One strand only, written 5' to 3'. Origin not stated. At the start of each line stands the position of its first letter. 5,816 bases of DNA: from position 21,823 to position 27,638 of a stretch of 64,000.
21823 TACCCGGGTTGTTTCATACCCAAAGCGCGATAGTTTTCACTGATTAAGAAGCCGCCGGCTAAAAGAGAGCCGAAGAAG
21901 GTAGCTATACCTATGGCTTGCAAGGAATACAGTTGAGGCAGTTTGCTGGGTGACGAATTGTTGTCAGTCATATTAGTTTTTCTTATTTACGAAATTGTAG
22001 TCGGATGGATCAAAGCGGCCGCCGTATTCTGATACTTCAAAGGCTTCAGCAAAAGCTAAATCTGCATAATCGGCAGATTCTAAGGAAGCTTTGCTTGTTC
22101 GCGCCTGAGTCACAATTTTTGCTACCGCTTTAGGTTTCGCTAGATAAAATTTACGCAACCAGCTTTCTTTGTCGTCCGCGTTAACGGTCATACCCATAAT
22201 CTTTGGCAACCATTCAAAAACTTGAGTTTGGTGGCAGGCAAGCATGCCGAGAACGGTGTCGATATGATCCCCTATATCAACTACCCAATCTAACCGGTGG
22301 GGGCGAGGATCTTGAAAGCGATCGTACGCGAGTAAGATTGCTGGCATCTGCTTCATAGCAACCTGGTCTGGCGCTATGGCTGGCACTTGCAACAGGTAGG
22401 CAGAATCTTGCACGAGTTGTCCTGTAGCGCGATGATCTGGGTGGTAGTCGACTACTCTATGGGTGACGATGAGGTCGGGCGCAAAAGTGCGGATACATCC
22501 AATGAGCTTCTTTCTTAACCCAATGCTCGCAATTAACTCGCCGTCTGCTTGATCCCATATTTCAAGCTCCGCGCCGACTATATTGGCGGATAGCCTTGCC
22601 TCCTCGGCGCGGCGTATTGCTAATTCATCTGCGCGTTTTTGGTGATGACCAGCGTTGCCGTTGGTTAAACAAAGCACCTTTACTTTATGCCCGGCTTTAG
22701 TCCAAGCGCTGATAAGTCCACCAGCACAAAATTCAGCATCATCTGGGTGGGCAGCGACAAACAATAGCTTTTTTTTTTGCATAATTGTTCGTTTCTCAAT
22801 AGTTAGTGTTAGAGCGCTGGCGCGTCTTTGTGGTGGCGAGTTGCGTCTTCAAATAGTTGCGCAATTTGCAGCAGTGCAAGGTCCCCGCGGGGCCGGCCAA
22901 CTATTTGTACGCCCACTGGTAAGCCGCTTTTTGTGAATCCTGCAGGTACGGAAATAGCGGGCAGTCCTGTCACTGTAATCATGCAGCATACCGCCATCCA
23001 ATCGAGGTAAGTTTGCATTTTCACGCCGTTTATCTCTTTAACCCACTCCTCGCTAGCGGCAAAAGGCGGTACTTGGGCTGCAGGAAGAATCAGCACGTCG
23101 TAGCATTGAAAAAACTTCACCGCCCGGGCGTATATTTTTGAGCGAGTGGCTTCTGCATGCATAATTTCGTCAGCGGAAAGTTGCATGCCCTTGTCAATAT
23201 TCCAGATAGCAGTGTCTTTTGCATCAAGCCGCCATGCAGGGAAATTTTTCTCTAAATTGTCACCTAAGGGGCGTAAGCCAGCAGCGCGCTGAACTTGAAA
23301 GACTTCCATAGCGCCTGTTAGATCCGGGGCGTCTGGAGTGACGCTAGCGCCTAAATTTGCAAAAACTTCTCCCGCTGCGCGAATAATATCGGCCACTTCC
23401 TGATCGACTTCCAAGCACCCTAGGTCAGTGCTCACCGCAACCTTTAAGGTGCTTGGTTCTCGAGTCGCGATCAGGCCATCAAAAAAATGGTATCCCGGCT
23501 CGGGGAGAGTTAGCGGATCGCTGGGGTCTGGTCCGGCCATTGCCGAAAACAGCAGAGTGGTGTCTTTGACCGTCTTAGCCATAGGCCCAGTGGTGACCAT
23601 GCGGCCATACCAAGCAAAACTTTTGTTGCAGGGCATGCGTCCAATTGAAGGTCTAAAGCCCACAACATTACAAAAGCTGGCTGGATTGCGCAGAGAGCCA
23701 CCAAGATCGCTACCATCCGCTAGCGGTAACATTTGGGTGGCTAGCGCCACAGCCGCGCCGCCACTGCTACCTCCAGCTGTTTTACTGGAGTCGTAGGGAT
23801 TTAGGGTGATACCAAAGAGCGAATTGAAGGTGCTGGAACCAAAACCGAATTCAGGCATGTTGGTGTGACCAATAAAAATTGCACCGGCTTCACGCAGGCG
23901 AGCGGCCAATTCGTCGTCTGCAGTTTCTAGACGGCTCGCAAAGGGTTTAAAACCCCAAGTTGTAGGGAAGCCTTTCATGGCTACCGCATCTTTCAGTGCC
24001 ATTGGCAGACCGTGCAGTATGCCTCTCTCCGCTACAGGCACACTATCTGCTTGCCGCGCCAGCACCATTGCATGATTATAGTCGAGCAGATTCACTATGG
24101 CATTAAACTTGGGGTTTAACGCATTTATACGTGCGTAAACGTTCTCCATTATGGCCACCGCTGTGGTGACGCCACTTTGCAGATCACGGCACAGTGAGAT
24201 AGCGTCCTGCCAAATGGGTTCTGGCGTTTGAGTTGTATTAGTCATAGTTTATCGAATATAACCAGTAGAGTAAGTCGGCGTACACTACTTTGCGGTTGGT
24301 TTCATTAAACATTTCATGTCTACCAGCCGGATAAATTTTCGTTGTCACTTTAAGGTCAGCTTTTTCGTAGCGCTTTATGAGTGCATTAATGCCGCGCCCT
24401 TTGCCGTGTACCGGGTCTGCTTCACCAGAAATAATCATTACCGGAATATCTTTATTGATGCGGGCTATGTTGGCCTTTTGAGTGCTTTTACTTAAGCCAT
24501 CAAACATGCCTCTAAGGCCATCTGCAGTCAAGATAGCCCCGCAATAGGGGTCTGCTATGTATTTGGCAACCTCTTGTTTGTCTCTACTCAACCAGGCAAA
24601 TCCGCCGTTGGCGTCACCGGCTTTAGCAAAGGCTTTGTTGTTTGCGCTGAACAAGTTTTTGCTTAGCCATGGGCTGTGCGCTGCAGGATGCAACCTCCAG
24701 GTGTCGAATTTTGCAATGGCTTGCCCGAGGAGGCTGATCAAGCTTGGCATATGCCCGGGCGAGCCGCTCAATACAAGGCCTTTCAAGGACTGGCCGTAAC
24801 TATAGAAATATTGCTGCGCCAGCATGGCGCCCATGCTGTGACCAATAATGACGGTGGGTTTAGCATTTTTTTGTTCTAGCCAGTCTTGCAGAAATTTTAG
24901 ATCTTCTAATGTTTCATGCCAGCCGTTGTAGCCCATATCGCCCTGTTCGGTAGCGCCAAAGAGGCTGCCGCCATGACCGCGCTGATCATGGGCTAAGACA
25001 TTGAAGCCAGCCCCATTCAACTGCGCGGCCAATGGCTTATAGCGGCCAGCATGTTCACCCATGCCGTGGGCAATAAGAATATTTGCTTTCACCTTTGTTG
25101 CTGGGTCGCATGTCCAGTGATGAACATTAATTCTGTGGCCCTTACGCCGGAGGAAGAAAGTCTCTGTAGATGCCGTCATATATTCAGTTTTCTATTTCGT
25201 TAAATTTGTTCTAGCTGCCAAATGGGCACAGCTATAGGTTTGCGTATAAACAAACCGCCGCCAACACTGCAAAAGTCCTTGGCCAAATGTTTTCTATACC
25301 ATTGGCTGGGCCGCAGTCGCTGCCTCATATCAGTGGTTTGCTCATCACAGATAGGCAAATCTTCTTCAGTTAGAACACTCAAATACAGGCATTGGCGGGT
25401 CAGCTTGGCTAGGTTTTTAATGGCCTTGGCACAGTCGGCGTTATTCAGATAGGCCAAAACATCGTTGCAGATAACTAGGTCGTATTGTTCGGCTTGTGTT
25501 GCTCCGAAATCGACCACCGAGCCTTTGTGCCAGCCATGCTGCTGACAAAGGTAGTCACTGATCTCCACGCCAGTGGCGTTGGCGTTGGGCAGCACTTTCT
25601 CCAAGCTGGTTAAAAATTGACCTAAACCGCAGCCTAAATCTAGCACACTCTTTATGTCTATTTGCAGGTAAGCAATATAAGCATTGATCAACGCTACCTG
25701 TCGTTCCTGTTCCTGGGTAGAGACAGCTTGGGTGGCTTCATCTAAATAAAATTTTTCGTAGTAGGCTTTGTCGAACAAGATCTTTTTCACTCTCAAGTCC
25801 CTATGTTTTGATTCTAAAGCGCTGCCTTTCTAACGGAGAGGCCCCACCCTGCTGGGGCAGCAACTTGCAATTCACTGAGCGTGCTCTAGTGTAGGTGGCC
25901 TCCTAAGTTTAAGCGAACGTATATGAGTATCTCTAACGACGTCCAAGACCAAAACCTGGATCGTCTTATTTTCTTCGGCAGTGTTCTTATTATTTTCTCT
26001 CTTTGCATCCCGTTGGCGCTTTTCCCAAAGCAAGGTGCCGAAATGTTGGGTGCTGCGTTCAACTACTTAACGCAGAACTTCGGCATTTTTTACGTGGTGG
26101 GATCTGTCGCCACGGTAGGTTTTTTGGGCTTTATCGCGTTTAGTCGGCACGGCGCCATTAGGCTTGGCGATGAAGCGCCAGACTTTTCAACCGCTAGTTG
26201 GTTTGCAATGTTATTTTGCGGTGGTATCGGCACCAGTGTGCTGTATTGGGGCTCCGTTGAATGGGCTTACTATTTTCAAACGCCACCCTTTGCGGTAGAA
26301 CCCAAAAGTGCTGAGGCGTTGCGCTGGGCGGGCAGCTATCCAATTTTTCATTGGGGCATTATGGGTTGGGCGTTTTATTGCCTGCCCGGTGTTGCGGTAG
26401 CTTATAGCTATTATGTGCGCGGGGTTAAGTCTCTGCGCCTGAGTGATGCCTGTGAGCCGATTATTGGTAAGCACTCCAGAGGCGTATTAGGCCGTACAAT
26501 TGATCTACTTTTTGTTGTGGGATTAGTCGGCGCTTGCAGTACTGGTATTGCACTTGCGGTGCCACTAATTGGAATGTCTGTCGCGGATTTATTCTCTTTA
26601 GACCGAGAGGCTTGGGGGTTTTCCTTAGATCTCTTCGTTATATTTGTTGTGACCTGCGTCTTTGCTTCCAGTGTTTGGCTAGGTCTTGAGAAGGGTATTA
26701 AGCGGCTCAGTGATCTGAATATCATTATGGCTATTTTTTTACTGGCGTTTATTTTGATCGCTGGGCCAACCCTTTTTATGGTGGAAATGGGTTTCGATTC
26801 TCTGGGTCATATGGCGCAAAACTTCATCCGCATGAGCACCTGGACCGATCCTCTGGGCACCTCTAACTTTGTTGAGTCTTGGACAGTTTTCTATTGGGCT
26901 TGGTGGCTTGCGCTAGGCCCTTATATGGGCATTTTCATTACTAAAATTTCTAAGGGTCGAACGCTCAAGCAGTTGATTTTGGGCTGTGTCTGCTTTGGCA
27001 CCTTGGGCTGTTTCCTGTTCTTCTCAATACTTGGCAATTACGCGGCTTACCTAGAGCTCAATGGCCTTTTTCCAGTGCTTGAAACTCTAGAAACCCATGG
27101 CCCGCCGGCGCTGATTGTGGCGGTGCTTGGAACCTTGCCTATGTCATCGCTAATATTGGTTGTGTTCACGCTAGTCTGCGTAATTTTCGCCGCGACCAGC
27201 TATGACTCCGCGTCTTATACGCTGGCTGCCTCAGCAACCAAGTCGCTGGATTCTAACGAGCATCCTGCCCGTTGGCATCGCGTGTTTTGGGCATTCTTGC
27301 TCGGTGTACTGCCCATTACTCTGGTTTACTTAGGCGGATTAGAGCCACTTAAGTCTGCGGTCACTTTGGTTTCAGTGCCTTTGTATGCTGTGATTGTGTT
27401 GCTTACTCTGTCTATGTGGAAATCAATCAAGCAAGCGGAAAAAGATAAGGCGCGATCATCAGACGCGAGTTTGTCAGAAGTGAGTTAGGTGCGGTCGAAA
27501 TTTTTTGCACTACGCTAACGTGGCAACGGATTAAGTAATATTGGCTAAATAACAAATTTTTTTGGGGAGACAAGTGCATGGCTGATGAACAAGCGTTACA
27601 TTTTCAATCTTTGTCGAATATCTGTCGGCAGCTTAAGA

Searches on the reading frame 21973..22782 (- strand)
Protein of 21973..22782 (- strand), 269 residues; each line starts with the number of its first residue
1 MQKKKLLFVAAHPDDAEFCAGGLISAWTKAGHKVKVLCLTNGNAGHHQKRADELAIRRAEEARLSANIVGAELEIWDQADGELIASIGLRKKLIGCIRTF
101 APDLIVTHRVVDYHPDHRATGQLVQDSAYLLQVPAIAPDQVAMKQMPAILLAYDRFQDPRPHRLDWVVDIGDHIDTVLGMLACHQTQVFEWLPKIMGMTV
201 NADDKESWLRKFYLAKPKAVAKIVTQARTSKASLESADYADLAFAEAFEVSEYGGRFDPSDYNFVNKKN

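Call 38: search_protein_families(library=pfam, proteins=[window:21973-22782:-], max_evalue=0.00001)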
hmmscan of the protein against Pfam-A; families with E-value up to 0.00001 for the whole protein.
window:21973-22782:- (269 aa): 1 family
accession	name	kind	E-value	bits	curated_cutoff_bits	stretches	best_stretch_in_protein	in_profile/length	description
PF02585.22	PIG-L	-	1.6e-30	106.6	28.2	1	7-126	1-127/129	GlcNAc-PI de-N-acetylase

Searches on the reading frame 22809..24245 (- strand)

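Call 36: search_protein_families(library=pfam, proteins=[window:22809-24245:-], max_evalue=0.00001)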
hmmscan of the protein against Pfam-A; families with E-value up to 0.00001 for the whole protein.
window:22809-24245:- (478 aa): 1 family
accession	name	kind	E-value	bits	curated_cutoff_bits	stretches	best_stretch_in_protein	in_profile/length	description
PF01425.27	Amidase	-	8.5e-99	332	27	1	32-459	2-445/445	Amidase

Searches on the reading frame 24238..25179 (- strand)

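Call 38: search_protein_families(library=pfam, proteins=[window:24238-25179:-], max_evalue=0.00001)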
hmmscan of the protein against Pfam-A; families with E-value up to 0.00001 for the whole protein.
window:24238-25179:- (313 aa): 4 families
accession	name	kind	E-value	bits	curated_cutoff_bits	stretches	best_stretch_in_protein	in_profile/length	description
PF12146.15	Hydrolase_4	-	5.1e-46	157.3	27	1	29-295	2-239/239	Serine aminopeptidase, S33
PF00561.26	Abhydrolase_1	-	2e-19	70.7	25.8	1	34-289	3-239/245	alpha/beta hydrolase fold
PF12697.13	Abhydrolase_6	-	4.6e-16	60.6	26.3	1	34-297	1-213/217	Alpha/beta hydrolase family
PF00326.27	Peptidase_S9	-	5.8e-06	26.4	22.6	0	184-307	89-206/213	Prolyl oligopeptidase family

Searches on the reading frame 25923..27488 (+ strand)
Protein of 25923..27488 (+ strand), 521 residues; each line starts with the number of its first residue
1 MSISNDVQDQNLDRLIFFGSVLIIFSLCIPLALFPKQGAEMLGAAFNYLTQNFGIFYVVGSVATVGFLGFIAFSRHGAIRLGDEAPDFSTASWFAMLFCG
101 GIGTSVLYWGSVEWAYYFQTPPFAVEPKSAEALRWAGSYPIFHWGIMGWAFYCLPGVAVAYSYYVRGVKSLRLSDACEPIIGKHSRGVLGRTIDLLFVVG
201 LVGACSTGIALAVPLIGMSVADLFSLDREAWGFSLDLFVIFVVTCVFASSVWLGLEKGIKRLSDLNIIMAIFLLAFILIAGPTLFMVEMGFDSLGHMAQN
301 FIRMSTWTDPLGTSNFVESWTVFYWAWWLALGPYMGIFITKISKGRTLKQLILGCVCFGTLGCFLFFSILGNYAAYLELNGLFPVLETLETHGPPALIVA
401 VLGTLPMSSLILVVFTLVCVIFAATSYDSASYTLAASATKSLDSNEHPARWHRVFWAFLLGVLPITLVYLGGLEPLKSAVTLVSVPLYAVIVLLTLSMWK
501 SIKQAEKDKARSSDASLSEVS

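Call 38: search_protein_families(library=pfam, proteins=[window:25923-27488:+], max_evalue=0.00001)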
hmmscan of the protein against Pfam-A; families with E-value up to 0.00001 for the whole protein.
window:25923-27488:+ (521 aa): 1 family
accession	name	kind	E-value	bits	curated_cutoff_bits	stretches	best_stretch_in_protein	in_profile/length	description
PF02028.23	BCCT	-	1.7e-146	488.9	27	1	16-504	1-484/485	BCCT, betaine/carnitine/choline family transporter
